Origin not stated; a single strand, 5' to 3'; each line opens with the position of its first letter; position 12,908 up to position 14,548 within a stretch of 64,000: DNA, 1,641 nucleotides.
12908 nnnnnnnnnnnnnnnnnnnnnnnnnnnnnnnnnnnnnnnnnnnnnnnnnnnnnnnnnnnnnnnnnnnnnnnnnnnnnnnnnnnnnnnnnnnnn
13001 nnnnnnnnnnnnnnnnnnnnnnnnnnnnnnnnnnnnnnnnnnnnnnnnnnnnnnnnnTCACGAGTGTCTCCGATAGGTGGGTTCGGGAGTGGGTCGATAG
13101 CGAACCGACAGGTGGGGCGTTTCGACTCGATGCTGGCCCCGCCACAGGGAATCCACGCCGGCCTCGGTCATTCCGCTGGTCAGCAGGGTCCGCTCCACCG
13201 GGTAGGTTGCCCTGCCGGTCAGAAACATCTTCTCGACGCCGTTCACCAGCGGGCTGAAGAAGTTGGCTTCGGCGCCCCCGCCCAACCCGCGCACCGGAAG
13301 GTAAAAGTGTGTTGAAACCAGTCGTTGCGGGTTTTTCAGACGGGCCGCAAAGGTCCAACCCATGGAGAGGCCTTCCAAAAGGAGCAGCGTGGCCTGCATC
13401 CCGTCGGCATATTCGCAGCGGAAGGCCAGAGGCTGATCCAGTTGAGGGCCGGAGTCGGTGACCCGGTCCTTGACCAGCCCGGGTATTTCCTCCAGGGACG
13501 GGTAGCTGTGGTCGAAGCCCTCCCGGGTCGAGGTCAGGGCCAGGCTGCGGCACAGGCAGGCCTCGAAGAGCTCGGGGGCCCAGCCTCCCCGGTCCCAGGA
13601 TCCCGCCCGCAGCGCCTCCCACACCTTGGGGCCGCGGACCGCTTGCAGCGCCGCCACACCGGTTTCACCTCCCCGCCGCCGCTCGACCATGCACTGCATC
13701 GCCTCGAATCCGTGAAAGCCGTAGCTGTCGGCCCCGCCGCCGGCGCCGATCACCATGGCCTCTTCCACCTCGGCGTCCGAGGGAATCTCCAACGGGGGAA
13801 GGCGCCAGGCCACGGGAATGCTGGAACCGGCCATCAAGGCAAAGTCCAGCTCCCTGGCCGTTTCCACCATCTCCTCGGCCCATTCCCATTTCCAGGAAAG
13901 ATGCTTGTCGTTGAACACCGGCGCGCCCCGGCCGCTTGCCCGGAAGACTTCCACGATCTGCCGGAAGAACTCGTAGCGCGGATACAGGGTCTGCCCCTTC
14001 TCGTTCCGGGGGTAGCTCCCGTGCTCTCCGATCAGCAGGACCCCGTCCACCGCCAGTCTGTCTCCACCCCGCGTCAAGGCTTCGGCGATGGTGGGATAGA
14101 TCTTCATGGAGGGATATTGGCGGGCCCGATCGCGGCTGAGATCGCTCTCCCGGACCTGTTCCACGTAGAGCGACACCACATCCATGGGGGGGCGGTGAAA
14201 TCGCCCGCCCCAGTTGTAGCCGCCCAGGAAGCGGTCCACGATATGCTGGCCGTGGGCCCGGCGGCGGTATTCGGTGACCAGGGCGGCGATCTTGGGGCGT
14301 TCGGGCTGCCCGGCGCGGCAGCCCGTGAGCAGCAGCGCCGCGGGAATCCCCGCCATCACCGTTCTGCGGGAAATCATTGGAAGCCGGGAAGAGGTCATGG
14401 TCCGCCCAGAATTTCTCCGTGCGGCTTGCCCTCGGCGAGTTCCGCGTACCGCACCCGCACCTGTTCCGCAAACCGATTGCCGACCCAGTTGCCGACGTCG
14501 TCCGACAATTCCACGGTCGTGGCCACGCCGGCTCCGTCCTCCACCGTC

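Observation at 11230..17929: Split sulfopyruvate/phosphonopyruvate-decarboxylase-like TPP enzyme whose alpha and beta genes bracket a PQQ-propeller, MBL-hydrolase and twin Tat-secreted paralog cluster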

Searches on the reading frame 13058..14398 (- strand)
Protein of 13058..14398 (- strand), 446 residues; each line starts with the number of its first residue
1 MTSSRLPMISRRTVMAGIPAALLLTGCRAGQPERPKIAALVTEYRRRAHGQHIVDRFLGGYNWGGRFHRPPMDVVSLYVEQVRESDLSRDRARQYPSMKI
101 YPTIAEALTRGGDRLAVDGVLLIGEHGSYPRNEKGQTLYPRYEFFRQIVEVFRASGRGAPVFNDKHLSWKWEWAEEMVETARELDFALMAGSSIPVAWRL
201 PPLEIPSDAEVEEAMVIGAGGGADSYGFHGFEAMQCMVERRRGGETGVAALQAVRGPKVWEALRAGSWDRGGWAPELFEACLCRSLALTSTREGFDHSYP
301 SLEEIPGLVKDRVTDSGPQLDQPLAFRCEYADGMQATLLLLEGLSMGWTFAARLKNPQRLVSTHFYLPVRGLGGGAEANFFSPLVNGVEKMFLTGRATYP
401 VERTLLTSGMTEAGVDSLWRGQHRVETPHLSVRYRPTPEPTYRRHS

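Call 4: search_protein_families(library=pfam, proteins=[window:13058-14398:-], max_evalue=0.01)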
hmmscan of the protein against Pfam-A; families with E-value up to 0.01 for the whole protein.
window:13058-14398:- (446 aa): 0 families

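Call 5: search_protein_families(library=ncbifam, proteins=[window:13058-14398:-], max_evalue=0.01)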
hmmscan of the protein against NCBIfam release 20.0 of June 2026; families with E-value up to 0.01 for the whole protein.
window:13058-14398:- (446 aa): 0 families

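Call 8: find_homologous_proteins(query=window:13058-14398:-)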
Query window:13058-14398:- (446 aa): 7998 proteins with E <= 0.001 among 8000 candidates; the best 120 are listed.
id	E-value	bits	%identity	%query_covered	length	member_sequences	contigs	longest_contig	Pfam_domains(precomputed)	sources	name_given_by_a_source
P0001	5.7e-287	970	93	100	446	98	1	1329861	-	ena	-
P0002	9.7e-268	907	87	100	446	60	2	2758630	-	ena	-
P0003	3.2e-255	865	64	92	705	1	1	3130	-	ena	-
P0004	1.3e-251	853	83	100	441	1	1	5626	-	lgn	-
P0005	1.0e-249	847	82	100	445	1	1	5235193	-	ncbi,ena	-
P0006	7.4e-243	825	79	100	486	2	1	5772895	-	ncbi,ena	-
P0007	2.7e-223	760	76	97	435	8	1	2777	-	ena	-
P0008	2.7e-215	734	72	98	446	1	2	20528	-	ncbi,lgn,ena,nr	ncbi:MAG: hypothetical protein EXQ58_03305 [Acidobacteria bacterium]|nr:hypothetical protein [Acidob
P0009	9.9e-209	712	71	98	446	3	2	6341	-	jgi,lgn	-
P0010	9.3e-191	653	66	100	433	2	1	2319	-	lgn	-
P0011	5.2e-190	650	-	-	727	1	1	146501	-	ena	-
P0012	9.1e-185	633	65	98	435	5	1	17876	-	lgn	-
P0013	5.5e-182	624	62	99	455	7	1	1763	-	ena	-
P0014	2.5e-180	618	64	98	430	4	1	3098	-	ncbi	-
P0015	4.4e-178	611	63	98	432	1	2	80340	-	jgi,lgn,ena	-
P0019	6.7e-173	594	61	98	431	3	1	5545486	-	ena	-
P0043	3.8e-165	568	62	92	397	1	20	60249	-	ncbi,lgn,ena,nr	ncbi:MAG: hypothetical protein QGH33_09625 [Pirellulaceae bacterium]|nr:hypothetical protein [Pirell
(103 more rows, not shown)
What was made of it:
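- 13058..14398 (-): Paralog A. Gfo/Idh/MocA-fold protein of an uncharacterised family, with a Tat-type RR motif plus lipobox. It is the first gene of the conserved A-B tandem module. More than 8000 homolog clusters (call 8).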

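Call 9: find_encoding_contigs(protein=P0005, flank=10000, max_places=2)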
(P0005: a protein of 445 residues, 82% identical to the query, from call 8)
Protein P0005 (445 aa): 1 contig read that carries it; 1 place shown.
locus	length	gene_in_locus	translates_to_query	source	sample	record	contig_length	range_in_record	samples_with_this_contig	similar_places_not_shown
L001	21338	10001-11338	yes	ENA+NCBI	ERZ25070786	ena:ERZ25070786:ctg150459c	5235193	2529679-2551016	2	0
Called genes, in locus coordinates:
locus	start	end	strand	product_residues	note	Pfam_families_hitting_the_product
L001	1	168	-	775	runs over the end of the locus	PF00930:DPPIV_N (faint), PF26549:Tricorn_N, PF26550:Tricorn_2nd, PF26549:Tricorn_N, PF07676:PD40 (weak)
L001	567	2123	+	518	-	PF01011:PQQ (faint), PF13360:PQQ_2, PF13570:Beta-prop_ACSF4 (faint)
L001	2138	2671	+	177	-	PF02776:TPP_enzyme_N (faint)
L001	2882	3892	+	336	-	PF01321:Creatinase_N, PF00557:Peptidase_M24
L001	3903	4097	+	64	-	-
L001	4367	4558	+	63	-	-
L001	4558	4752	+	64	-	-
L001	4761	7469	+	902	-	PF07635:PSCyt1, PF07583:PSCyt2, PF07587:PSD1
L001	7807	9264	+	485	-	PF07394:DUF1501, PF01663:Phosphodiest (weak)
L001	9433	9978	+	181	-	-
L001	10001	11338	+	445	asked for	-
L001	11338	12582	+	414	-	-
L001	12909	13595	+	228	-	PF02775:TPP_enzyme_C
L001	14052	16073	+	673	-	PF01558:POR, PF01855:POR_N, PF17147:PFOR_II (weak)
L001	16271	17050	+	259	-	PF02775:TPP_enzyme_C, PF12367:PFO_beta_C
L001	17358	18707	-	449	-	PF01546:Peptidase_M20, PF07687:M20_dimer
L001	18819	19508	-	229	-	PF12710:HAD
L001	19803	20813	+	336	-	PF00044:Gp_dh_N, PF02800:Gp_dh_C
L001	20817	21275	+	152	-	PF03745:DUF309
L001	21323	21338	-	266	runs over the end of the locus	-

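Call 10: find_encoding_contigs(protein=P0006, flank=10000, max_places=2)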
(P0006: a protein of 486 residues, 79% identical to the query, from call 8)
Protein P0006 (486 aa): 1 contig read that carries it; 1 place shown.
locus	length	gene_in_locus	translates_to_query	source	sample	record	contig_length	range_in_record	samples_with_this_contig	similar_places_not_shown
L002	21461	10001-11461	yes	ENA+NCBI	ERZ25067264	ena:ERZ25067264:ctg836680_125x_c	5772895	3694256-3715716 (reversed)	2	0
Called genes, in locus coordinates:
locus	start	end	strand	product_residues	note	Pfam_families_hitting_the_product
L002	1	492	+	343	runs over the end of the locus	PF08269:dCache_2 (weak), PF17200:sCache_2 (weak)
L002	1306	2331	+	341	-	PF08269:dCache_2, PF17200:sCache_2 (weak)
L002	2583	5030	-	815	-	PF00930:DPPIV_N (faint), PF26549:Tricorn_N, PF26550:Tricorn_2nd, PF26549:Tricorn_N, PF07676:PD40 (weak)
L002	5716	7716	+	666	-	PF13522:GATase_6, PF13537:GATase_7, PF00733:Asn_synthase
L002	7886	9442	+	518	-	PF01011:PQQ (faint), PF13360:PQQ_2, PF13570:Beta-prop_ACSF4 (faint)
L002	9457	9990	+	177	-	-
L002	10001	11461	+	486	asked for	-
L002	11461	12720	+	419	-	-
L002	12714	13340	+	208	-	PF02775:TPP_enzyme_C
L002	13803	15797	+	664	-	PF01558:POR, PF01855:POR_N, PF17147:PFOR_II (weak)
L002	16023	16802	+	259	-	PF02775:TPP_enzyme_C, PF12367:PFO_beta_C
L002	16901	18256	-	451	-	PF01546:Peptidase_M20, PF07687:M20_dimer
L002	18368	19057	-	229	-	PF00702:Hydrolase (weak), PF12710:HAD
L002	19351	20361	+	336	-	PF00044:Gp_dh_N, PF02800:Gp_dh_C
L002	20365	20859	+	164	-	PF03745:DUF309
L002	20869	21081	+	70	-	-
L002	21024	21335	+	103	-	-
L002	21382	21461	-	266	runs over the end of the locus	-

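Call 19: find_encoding_contigs(protein=P0043, flank=8000, max_places=3)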
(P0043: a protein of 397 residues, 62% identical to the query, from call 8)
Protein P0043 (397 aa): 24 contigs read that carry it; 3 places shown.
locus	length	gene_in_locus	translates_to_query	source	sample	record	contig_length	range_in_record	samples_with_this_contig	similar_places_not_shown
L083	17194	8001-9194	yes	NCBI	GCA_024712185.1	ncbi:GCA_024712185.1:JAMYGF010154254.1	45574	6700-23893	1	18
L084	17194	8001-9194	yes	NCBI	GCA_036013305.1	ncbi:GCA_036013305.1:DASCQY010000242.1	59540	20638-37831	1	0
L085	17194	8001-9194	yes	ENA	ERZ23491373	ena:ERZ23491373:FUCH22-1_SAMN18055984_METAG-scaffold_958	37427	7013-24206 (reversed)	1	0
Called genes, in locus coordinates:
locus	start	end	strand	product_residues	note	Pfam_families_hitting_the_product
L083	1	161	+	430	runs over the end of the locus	PF01408:GFO_IDH_MocA, PF21252:Glyco_hydro_109_C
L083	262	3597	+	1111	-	PF13385:Laminin_G_3, PF01835:MG2 (faint)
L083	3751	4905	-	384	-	PF13243:SQHop_cyclase_C (weak)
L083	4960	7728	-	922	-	PF22124:Glyco_hydro_95_cat, PF21307:Glyco_hydro_95_C (weak)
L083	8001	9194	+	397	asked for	-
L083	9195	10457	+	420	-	-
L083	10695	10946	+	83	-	-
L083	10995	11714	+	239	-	PF14100:DUF6807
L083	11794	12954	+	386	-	PF01261:AP_endonuc_2 (faint), PF03786:UxuA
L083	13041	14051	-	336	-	PF00795:CN_hydrolase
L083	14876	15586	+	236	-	-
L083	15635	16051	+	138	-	-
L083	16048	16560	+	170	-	-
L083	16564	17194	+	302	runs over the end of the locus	-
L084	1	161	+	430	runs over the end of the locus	PF01408:GFO_IDH_MocA, PF21252:Glyco_hydro_109_C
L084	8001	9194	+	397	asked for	-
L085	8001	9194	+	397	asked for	-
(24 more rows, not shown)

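Call 20: find_encoding_contigs(protein=P0019, flank=8000, max_places=2)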
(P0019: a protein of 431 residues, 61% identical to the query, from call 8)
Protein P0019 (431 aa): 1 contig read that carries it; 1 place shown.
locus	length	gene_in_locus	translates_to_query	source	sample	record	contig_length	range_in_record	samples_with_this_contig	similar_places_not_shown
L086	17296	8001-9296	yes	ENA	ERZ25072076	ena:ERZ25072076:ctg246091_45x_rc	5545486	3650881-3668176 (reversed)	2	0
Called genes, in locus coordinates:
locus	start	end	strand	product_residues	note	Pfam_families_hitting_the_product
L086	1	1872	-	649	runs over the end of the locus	PF01464:SLT, PF23577:LysM_RLK (faint), PF01476:LysM, PF23446:LysM1_NFP_LYK (faint), PF23473:LysM3_LYK4_5 (faint), PF01476:LysM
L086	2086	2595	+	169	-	PF00355:Rieske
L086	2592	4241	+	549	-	PF00033:Cytochrome_B, PF13631:Cytochrom_B_N_2, PF00032:Cytochrom_B_C, PF00034:Cytochrom_C, PF13442:Cytochrome_CBB3 (weak), PF02433:FixO (weak), PF13442:Cytochrome_CBB3, PF00034:Cytochrom_C, +1 more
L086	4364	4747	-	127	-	PF05635:23S_rRNA_IVP, PF22296:bAvd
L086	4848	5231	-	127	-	PF05635:23S_rRNA_IVP, PF22296:bAvd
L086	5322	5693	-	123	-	PF05635:23S_rRNA_IVP, PF22296:bAvd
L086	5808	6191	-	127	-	PF05635:23S_rRNA_IVP, PF22296:bAvd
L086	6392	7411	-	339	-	PF01075:Glyco_transf_9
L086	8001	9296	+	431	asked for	-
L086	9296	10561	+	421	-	-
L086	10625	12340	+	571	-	-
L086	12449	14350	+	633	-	PF02311:AraC_binding (faint), PF07883:Cupin_2 (faint), PF08450:SGL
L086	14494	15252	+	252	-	PF03328:HpcH_HpaI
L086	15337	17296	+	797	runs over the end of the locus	-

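Call 25: predict_structure(alignment_id=A2)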
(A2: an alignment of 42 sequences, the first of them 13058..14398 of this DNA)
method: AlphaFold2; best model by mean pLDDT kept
length: 446 residues; sequences in the alignment: 42
mean_pLDDT: 88.7   pTM: 0.87
mean pLDDT of the five models: 88.7, 88.2, 87.7, 87.5, 86.4
residues with pLDDT >= 90: 315; 70-90: 78; 50-70: 32; < 50: 21
segments of 3 or more residues with pLDDT < 50: 1-9, 24-28, 372-375
pLDDT, mean of each block of 10 residues (from residue 1): 45 53 48 91 93 95 90 98 94 96 98 98 94 92 98 98 95 98 98 92 90 94 89 95 94 95 96 96 89 76 89 65 93 97 90 93 84 56 95 96 97 96 97 89 68
secondary structure, 60 per line:
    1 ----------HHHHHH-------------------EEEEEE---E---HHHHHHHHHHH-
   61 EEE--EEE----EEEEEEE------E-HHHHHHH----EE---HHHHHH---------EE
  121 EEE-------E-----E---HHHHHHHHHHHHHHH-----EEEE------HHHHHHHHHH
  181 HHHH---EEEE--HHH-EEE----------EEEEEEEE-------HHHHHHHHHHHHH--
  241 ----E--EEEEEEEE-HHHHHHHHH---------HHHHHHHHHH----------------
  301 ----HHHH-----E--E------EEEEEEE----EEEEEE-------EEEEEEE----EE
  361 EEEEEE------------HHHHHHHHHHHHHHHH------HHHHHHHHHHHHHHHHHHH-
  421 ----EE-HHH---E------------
elements in order: H11-16 E36-41 H49-59 E61-63 E66-68 E73-79 H88-94 H104-109 E119-123 H141-155 E161-164 H171-184 E188-191 E198-200 E211-218 H226-238 E248-255 H257-265 H275-284 H305-308 E324-330 E335-340 E348-354 E359-366 H379-394 H401-419
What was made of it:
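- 13058..14398 (-): AF2 model pLDDT 88.7 (call 25).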

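Call 28: fold_search(model_id=the predicted structure, library=pdb)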
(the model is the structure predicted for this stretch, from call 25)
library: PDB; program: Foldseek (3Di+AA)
matches with E <= 10: 1011; with E <= 0.001: 303
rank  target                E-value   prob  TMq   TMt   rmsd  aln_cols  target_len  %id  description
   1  6nor_A                3.6e-12  1.00  0.55  0.69   4.6       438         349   14  Crystal structure of GenD2 from gentamicin A biosynthesis in complex with NAD (released 2019-05-15)
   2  6nor_C                7.9e-12  1.00  0.56  0.71   4.6       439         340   14  Crystal structure of GenD2 from gentamicin A biosynthesis in complex with NAD (released 2019-05-15)
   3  6jw7_A                2.0e-11  1.00  0.51  0.65   5.9       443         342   14  The crystal structure of KanD2 in complex with NADH and 3"-deamino-3"-hydroxykanamycin A (released 2020-04-15)
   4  6nor_B                2.3e-11  1.00  0.55  0.70   4.4       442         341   13  Crystal structure of GenD2 from gentamicin A biosynthesis in complex with NAD (released 2019-05-15)
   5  8zn9_B                2.6e-11  1.00  0.49  0.57   7.5       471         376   10  A vast marine sulfonate-based carbon cycle fueled by novel sulfoquinovosidases (released 2025-08-27)
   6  6nor_E                4.3e-11  1.00  0.55  0.71   4.5       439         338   14  Crystal structure of GenD2 from gentamicin A biosynthesis in complex with NAD (released 2019-05-15)
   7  4l9r                  4.8e-11  1.00  0.51  0.65   6.3       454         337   10  Crystal Structure of apo A12K/D35S mutant myo-inositol dehydrogenase from Bacillus subtilis (released 2013-09-04)
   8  6jw6_A                5.1e-11  1.00  0.51  0.65   6.4       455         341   13  The crystal structure of KanD2 in complex with NAD (released 2020-04-15)
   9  4mie_A                7.0e-11  1.00  0.53  0.68   6.1       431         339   12  Crystal Structure of apo myo-inositol dehydrogenase from Lactobacillus casei (released 2015-03-04)
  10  3nt2_A                7.8e-11  1.00  0.53  0.68   6.0       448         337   10  Crystal structure of myo-inositol dehydrogenase from Bacillus subtilis with bound cofactor (released 2010-09-15)
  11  3e18_B                1.1e-10  1.00  0.44  0.56   8.0       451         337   12  CRYSTAL STRUCTURE OF NAD-BINDING PROTEIN FROM Listeria innocua (released 2008-08-12)
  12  3nto                  1.1e-10  1.00  0.52  0.67   6.1       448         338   11  Crystal structure of K97V mutant myo-inositol dehydrogenase from Bacillus subtilis (released 2010-09-15)
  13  8zn9_A                1.2e-10  1.00  0.49  0.57   8.0       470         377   10  A vast marine sulfonate-based carbon cycle fueled by novel sulfoquinovosidases (released 2025-08-27)
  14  8qc5_A                1.2e-10  1.00  0.49  0.58   7.2       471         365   10  crystal structure of NAD-dependent glycoside hydrolase from Arthrobacter sp. U41 in complex with NAD+ cofactor and cit (released 2023-12-27)
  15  8qc8_B                1.5e-10  1.00  0.50  0.60   6.9       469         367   12  Crystal structure of NAD-dependent glycoside hydrolase from Flavobacterium sp. (strain K172) in complex with co-factor (released 2023-12-27)
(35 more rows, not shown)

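Call 35: find_encoding_contigs(protein=P0008, flank=10000, max_places=2)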
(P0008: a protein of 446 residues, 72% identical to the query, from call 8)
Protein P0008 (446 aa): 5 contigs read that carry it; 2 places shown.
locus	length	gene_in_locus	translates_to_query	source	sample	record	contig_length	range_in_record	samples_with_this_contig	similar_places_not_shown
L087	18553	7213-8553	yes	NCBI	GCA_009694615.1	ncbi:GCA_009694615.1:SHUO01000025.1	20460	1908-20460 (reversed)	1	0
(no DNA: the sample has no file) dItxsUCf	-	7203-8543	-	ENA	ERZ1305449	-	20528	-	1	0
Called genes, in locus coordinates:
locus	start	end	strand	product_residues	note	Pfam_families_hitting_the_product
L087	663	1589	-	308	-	PF13088:BNR_2 (weak)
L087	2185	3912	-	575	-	PF01839:FG-GAP (faint), PF13517:FG-GAP_3, PF07593:UnbV_ASPIC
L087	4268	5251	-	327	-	PF23914:TPR_CcmH_CycH (weak), PF12895:ANAPC3 (weak), PF13432:TPR_16, PF00515:TPR_1 (weak), PF07719:TPR_2 (weak), PF13432:TPR_16, PF14559:TPR_19, PF13414:TPR_11 (weak), +14 more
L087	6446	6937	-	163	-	-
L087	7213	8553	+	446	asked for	-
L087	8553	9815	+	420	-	-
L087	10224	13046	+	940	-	PF00034:Cytochrom_C (faint), PF07635:PSCyt1, PF13442:Cytochrome_CBB3 (weak), PF07583:PSCyt2, PF07587:PSD1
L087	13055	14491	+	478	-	PF07394:DUF1501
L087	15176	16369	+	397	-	PF13088:BNR_2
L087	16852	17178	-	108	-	-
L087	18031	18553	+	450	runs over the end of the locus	PF11336:DUF3138 (faint), PF07642:BBP2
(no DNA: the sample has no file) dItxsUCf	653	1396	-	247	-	PF13088:BNR_2 (weak)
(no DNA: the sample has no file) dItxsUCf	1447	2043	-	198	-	-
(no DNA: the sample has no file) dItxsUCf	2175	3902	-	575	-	PF01839:FG-GAP (faint), PF13517:FG-GAP_3, PF07593:UnbV_ASPIC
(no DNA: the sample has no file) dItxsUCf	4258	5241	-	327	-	PF23914:TPR_CcmH_CycH (weak), PF12895:ANAPC3 (weak), PF13432:TPR_16, PF00515:TPR_1 (weak), PF07719:TPR_2 (weak), PF13432:TPR_16, PF14559:TPR_19, PF13414:TPR_11 (weak), +14 more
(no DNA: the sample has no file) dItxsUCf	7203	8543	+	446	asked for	-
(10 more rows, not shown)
